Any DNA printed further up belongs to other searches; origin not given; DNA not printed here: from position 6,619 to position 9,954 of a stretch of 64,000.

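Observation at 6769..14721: Three-gene operon: Type III-like Res, long Mod, and a coupled SF1 helicase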

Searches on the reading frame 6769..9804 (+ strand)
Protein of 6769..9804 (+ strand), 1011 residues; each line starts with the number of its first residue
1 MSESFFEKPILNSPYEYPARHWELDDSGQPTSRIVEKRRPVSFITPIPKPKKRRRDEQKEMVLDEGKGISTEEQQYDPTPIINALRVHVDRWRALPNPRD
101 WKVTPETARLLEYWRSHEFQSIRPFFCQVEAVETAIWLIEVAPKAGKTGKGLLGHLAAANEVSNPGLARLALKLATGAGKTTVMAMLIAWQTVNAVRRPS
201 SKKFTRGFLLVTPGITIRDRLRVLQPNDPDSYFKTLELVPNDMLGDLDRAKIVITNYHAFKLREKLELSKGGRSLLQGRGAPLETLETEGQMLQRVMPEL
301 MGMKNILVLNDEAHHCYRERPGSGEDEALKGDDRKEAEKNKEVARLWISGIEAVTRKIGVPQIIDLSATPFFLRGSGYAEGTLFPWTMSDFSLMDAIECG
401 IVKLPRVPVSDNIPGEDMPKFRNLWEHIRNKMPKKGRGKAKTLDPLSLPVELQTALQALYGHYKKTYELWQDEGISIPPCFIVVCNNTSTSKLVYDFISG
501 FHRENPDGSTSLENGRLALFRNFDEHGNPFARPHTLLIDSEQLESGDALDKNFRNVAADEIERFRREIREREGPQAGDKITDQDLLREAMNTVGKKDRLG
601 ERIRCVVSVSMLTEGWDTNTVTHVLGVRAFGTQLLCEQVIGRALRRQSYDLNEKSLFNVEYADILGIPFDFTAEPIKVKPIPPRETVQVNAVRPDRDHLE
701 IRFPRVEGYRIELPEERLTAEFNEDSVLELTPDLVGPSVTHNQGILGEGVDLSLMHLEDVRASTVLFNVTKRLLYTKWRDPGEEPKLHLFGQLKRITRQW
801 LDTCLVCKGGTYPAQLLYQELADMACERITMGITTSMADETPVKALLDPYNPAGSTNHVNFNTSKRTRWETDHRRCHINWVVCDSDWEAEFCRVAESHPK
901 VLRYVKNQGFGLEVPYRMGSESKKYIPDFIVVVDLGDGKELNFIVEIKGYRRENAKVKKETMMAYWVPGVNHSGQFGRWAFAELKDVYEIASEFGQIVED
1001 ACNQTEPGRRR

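Call 3: search_protein_families(library=pfam, proteins=[window:6769-9804:+], max_evalue=0.01)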
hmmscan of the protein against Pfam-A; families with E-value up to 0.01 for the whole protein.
window:6769-9804:+ (1011 aa): 2 families
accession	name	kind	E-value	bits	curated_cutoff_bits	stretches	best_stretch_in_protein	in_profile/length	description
PF04851.21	ResIII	-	1.4e-08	35.2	22.5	1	127-371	7-163/164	Type III restriction enzyme, res subunit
PF19778.5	RE_endonuc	-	2e-06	28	23.4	1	880-962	7-85/108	Endonuclease domain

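Call 4: search_protein_families(library=padloc, proteins=[window:6769-9804:+], max_evalue=0.01)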
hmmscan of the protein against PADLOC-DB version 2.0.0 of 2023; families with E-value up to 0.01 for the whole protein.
window:6769-9804:+ (1011 aa): 3 families
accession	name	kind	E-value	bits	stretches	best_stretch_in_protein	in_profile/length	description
PDLC03647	REase_III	-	7.4e-07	25.7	1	871-948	863-935/989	Type III restriction enzyme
PDLC03648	REase_III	-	0.00018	17.7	1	604-646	312-354/871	Type III restriction enzyme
PDLC03649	REase_III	-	0.00036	16.5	0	881-960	857-933/973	Type III restriction enzyme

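Call 8: search_protein_families(library=ncbifam, proteins=[window:6769-9804:+], max_evalue=0.01)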
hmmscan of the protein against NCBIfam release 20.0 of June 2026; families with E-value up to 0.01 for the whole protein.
window:6769-9804:+ (1011 aa): 2 families
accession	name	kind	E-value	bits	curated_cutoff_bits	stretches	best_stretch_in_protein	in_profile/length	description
NF046055.1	restr_BPTD_3080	equivalog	0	1354.9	800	1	6-996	1-968/970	BPTD_3080 family restriction endonuclease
NF012027.0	PRK15483.1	equivalog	0.00082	17.4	564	0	881-960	867-944/986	type III restriction-modification system endonuclease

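Call 27: search_dna_similar(query=window:6769-9801:+, collection=plasmids, mode=protein, max_rows=30)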
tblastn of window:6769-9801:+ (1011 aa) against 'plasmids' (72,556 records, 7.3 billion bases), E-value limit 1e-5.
Records with a match: 56; places in all: 58; records where one place covers at least 80% of the query: 35.
Best place of each record, by identity: 60-80% 8; <60% 48.
By first word of the organism name: Pseudomonas 4; Shinella 4; Rhizobium 4; Rhodococcus 4; Sphingobium 4; Methylibium 2; Sphingomonas 2; Agrobacterium 2; Rhizorhabdus 2; Planktothrix 2; and 23 more.
By predicted mobility (MOB-suite, as given by PLSDB): non-mobilizable 23; conjugative 21; mobilizable 12.
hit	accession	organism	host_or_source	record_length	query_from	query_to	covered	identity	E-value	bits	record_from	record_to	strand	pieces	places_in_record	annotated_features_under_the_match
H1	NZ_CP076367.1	Gemmobacter fulvus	cell culture,Anabaena culture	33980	1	999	99%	68.9%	0e+0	1434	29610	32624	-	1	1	BPTD_3080 family restriction endonuclease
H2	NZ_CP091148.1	Pseudomonas avellanae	hazelnut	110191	1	1004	99%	67.4%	0e+0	1377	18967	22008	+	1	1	BPTD_3080 family restriction endonuclease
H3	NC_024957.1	Methylibium sp. T29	water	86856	1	999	99%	66.7%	0e+0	1367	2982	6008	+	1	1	BPTD_3080 family restriction endonuclease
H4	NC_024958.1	Methylibium sp. T29-B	water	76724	1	999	99%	66.7%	0e+0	1366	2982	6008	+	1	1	BPTD_3080 family restriction endonuclease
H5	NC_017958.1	Tistrella mobilis KA081020-065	-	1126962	1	1004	99%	63.3%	0e+0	1310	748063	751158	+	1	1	record has no annotation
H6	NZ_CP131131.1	Shinella zoogloeoides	isolate,Activated charcoal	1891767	1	999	99%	57.8%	0e+0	1163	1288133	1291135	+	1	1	none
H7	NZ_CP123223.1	Pseudomonas amygdali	Aesculus hippocastanum,cell culture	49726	208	999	78%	69.4%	0e+0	1125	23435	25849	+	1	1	BPTD_3080 family restriction endonuclease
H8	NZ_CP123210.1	Pseudomonas amygdali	Aesculus hippocastanum,cell culture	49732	208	999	78%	69.4%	0e+0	1125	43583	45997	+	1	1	BPTD_3080 family restriction endonuclease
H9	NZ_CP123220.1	Pseudomonas amygdali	Aesculus hippocastanum,cell culture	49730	208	999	78%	69.4%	0e+0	1125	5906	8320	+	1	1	BPTD_3080 family restriction endonuclease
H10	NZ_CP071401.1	Rhizobium leguminosarum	lentil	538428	4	998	98%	53.5%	0e+0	990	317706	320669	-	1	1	BPTD_3080 family restriction endonuclease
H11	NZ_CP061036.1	Sphingomonas aliaeris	whole organism,Pork steak,pork steak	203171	1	998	99%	52.9%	0e+0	999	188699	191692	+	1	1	BPTD_3080 family restriction endonuclease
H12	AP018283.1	Chondrocystis sp. NIES-4102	-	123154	1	989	98%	48.4%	0e+0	851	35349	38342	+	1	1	type III restriction-modification enzyme, R/helicase subunit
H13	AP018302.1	Fischerella sp. NIES-4106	-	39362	1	1004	99%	46.6%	0e+0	840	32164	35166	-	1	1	type III restriction-modification enzyme, R/helicase subunit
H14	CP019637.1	Nostocales cyanobacterium HT-58-2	mixed culture,Nan Madol, Pohnpei soil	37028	1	989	98%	47.1%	0e+0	840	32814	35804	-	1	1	restriction endonuclease subunit R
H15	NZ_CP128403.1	Candidatus Chlorohelix allophototropha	Single colony of Candidatus Chlorohelix ...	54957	1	989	98%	46.7%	0e+0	813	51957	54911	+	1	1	BPTD_3080 family restriction endonuclease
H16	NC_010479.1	Picosynechococcus sp. PCC 7002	-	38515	1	989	98%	46.6%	0e+0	826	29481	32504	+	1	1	BPTD_3080 family restriction endonuclease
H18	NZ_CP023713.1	Rhodococcus ruber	cell culture,dyed contaminated landsoil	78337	1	999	99%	40.0%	0e+0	656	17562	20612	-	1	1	BPTD_3080 family restriction endonuclease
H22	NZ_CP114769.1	Hymenobacter canadensis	whole organism,lake water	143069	7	1000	98%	36.4%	4e-176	577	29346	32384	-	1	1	BPTD_3080 family restriction endonuclease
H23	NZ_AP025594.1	Thermus brockianus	-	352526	5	981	97%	35.1%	2e-149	499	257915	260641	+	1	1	BPTD_3080 family restriction endonuclease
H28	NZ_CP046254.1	Sphingobium sp. CAP-1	cell culture,activated sludge of ...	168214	10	996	98%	31.7%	3e-116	402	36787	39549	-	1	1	BPTD_3080 family restriction endonuclease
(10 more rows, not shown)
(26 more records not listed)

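Call 29: get_annotated_region(hit=H2, flank=9000)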
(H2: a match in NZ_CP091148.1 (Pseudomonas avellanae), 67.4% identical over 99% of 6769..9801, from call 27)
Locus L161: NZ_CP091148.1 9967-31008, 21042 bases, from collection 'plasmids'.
description: Pseudomonas avellanae strain NCPPB 4222 plasmid p1NCPPB4222, complete sequence
organism: Pseudomonas avellanae (NCBI taxid 46257)
taxonomy: Bacteria; Pseudomonadota; Gammaproteobacteria; Pseudomonadales; Pseudomonadaceae; Pseudomonas; Pseudomonas avellanae
host: -; source: hazelnut; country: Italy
typing (MOB-suite, as given by PLSDB): conjugative; replicon rep_cluster_283; relaxase MOBP; mating-pair formation MPF_I
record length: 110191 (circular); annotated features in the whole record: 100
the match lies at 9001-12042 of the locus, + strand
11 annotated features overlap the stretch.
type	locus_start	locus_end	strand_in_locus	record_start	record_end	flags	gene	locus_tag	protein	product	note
CDS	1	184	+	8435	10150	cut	-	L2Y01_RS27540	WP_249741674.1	N-6 DNA methylase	-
CDS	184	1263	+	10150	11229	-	-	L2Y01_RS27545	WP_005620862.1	BsuBI/PstI family type II restriction endonuclease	GO:0009307 - DNA restriction-modification system [Evidence IEA]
CDS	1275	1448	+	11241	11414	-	-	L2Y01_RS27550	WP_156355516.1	hypothetical protein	-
CDS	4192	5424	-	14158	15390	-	-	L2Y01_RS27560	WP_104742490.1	IS91 family transposase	-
CDS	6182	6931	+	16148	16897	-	-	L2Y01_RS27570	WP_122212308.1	IS5 family transposase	-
CDS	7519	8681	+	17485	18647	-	-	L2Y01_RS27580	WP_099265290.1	IS3 family transposase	-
CDS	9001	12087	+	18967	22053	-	-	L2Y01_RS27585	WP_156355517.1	BPTD_3080 family restriction endonuclease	-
CDS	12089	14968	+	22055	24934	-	-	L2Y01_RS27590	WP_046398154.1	site-specific DNA-methyltransferase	GO:0009307 - DNA restriction-modification system [Evidence IEA]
CDS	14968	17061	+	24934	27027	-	-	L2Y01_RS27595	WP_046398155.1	3'-5' exonuclease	-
CDS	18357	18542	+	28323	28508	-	-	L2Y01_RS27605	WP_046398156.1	hypothetical protein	-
CDS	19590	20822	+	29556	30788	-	-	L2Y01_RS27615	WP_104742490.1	IS91 family transposase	-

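Call 30: get_annotated_region(hit=H3, flank=9000)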
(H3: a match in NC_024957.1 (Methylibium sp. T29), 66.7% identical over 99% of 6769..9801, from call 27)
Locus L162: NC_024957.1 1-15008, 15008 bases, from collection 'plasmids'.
description: Methylibium sp. T29 plasmid pT29A, complete sequence
organism: Methylibium sp. T29 (NCBI taxid 1430884)
taxonomy: Bacteria; Pseudomonadota; Betaproteobacteria; Burkholderiales; Sphaerotilaceae; Methylibium; Methylibium sp. T29
host: -; source: water; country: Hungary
typing (MOB-suite, as given by PLSDB): non-mobilizable; replicon rep_cluster_733
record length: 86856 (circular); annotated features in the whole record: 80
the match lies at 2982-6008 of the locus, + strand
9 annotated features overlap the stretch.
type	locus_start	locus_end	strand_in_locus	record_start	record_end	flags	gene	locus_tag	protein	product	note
CDS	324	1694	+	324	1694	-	-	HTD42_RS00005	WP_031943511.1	replication initiation protein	GO:0006270 - DNA replication initiation [Evidence IEA]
CDS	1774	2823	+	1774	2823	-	-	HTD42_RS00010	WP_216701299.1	PDDEXK nuclease domain-containing protein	-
CDS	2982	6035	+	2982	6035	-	-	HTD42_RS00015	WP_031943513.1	BPTD_3080 family restriction endonuclease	-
CDS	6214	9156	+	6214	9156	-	-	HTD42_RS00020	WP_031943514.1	Tn3 family transposase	-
CDS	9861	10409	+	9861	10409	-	-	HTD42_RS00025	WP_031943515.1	bifunctional adenosylcobinamide kinase/adenosylcobinamide-phosphate guanylyltransferase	GO:0009236 - cobalamin biosynthetic process [Evidence IEA]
CDS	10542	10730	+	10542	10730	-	-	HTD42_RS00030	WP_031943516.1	CbtB domain-containing protein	-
CDS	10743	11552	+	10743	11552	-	-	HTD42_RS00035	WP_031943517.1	CbtA family protein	-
CDS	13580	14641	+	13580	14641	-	cobW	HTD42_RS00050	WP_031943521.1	cobalamin biosynthesis protein CobW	GO:0009236 - cobalamin biosynthetic process [Evidence IEA]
CDS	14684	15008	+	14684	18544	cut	cobN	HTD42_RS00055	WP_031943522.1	cobaltochelatase subunit CobN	GO:0009236 - cobalamin biosynthetic process [Evidence IEA]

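Call 31: get_annotated_region(hit=H16, flank=9000)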
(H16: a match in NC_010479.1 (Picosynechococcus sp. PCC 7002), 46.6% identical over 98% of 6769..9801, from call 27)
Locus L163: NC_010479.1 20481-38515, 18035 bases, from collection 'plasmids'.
description: Picosynechococcus sp. PCC 7002 plasmid pAQ5, complete sequence
organism: Picosynechococcus sp. PCC 7002 (NCBI taxid 32049)
taxonomy: Bacteria; Cyanobacteriota; Cyanophyceae; Chroococcales; Geminocystaceae; Picosynechococcus; Picosynechococcus sp. PCC 7002
host: -; source: -; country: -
typing (MOB-suite, as given by PLSDB): non-mobilizable
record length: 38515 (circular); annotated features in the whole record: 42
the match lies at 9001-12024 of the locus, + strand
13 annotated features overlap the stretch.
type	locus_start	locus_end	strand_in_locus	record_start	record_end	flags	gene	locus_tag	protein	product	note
CDS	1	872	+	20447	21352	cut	-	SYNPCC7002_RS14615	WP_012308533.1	hypothetical protein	-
CDS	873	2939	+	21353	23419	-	-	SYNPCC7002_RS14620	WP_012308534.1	ATP-binding protein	-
CDS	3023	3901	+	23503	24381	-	-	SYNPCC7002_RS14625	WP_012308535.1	class I SAM-dependent methyltransferase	-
CDS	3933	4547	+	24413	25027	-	-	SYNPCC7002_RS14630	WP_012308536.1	alpha-ketoglutarate-dependent dioxygenase AlkB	-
CDS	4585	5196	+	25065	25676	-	-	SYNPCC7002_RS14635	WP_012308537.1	hypothetical protein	-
CDS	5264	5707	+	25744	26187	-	-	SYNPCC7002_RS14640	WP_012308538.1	hypothetical protein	-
CDS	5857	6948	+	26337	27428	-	-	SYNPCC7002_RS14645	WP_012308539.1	hypothetical protein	-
CDS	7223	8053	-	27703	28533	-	-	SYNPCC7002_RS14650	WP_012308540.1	Abi family protein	-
CDS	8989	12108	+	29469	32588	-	-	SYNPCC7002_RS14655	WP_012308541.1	BPTD_3080 family restriction endonuclease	-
CDS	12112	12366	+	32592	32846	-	-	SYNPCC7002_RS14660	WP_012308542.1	UPF0175 family protein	-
CDS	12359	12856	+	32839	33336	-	-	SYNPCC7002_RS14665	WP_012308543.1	DUF3368 domain-containing protein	-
CDS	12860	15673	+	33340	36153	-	-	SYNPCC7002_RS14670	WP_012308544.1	site-specific DNA-methyltransferase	GO:0009307 - DNA restriction-modification system [Evidence IEA]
CDS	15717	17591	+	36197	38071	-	-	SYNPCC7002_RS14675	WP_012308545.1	hypothetical protein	-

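Call 32: get_annotated_region(hit=H18, flank=9000)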
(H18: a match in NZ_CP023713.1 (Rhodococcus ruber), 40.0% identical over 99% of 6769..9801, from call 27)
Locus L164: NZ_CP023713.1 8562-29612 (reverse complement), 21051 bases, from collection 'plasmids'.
description: Rhodococcus ruber strain YC-YT1 plasmid unnamed2, complete sequence
organism: Rhodococcus ruber (NCBI taxid 1830)
taxonomy: Bacteria; Actinomycetota; Actinomycetes; Mycobacteriales; Nocardiaceae; Rhodococcus; Rhodococcus ruber
host: -; source: cell culture,dyed contaminated landsoil; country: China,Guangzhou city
typing (MOB-suite, as given by PLSDB): mobilizable; replicon rep_cluster_1732; relaxase MOBF
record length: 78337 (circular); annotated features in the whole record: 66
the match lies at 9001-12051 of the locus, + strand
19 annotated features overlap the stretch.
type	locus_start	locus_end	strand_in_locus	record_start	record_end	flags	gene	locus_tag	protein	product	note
CDS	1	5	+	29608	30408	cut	-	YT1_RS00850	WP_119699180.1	AAA family ATPase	-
CDS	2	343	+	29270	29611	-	-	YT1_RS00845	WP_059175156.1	hypothetical protein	-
CDS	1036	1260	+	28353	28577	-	-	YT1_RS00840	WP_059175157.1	hypothetical protein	-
CDS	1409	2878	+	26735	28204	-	-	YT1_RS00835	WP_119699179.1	ParB N-terminal domain-containing protein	-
CDS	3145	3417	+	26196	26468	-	-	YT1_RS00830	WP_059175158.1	hypothetical protein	-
CDS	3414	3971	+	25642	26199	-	-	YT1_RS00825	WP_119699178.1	DnaB-like helicase N-terminal domain-containing protein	GO:0006260 - DNA replication [Evidence IEA]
CDS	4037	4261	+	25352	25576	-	-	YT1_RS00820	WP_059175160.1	hypothetical protein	-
CDS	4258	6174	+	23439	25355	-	-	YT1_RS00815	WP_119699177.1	Fic family protein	-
CDS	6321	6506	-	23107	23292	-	-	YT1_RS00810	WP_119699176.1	hypothetical protein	-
CDS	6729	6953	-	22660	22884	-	-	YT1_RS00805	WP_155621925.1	hypothetical protein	-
CDS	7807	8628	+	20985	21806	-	-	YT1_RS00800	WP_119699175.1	hypothetical protein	-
CDS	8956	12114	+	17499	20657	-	-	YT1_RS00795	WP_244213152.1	BPTD_3080 family restriction endonuclease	-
CDS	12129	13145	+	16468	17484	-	-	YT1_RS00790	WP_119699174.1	DNA methyltransferase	GO:0006306 - DNA methylation [Evidence IEA]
CDS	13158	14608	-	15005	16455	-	-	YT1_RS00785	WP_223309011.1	IS3 family transposase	-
CDS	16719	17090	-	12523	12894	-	-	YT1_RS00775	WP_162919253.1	hypothetical protein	-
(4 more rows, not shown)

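Call 34: get_annotated_region(hit=H12, flank=9000)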
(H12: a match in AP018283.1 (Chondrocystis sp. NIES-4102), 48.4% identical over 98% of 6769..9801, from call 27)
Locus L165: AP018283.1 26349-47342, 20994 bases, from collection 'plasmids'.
description: Chondrocystis sp. NIES-4102 plasmid plasmid2 DNA, complete genome
organism: Chondrocystis sp. NIES-4102 (NCBI taxid 2005460)
taxonomy: Bacteria; Cyanobacteriota; Cyanophyceae; Chroococcales; Chroococcaceae; Chondrocystis; Chondrocystis sp. NIES-4102
host: -; source: -; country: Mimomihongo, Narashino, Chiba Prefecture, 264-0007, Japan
typing (MOB-suite, as given by PLSDB): non-mobilizable
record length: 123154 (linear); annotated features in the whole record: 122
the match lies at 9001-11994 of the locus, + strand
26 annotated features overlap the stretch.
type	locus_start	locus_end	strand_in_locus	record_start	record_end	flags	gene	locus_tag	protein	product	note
CDS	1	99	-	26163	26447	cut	-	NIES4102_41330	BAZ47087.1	aldo/keto reductase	-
CDS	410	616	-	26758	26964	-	-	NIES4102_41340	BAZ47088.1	hypothetical protein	-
CDS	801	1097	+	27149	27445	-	-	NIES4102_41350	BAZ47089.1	hypothetical protein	-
CDS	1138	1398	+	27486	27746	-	-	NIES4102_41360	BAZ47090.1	hypothetical protein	-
CDS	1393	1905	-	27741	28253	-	-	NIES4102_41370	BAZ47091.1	hypothetical protein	-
CDS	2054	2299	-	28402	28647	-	-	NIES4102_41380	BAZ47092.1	hypothetical protein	-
CDS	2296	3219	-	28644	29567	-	-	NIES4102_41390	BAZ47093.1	hypothetical protein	-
CDS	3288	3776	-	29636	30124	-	-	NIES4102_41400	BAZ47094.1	hypothetical protein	-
CDS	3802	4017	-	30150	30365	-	-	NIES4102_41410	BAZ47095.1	hypothetical protein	-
CDS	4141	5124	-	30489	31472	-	-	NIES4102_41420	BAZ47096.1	hypothetical protein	-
CDS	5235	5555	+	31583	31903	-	-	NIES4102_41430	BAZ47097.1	hypothetical protein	-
CDS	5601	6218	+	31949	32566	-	-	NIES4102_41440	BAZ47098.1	hypothetical protein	-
CDS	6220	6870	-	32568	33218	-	-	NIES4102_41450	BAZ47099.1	hypothetical protein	-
CDS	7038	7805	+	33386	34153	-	-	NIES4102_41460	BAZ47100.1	hypothetical protein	-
CDS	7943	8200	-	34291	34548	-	-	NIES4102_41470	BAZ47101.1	hypothetical protein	-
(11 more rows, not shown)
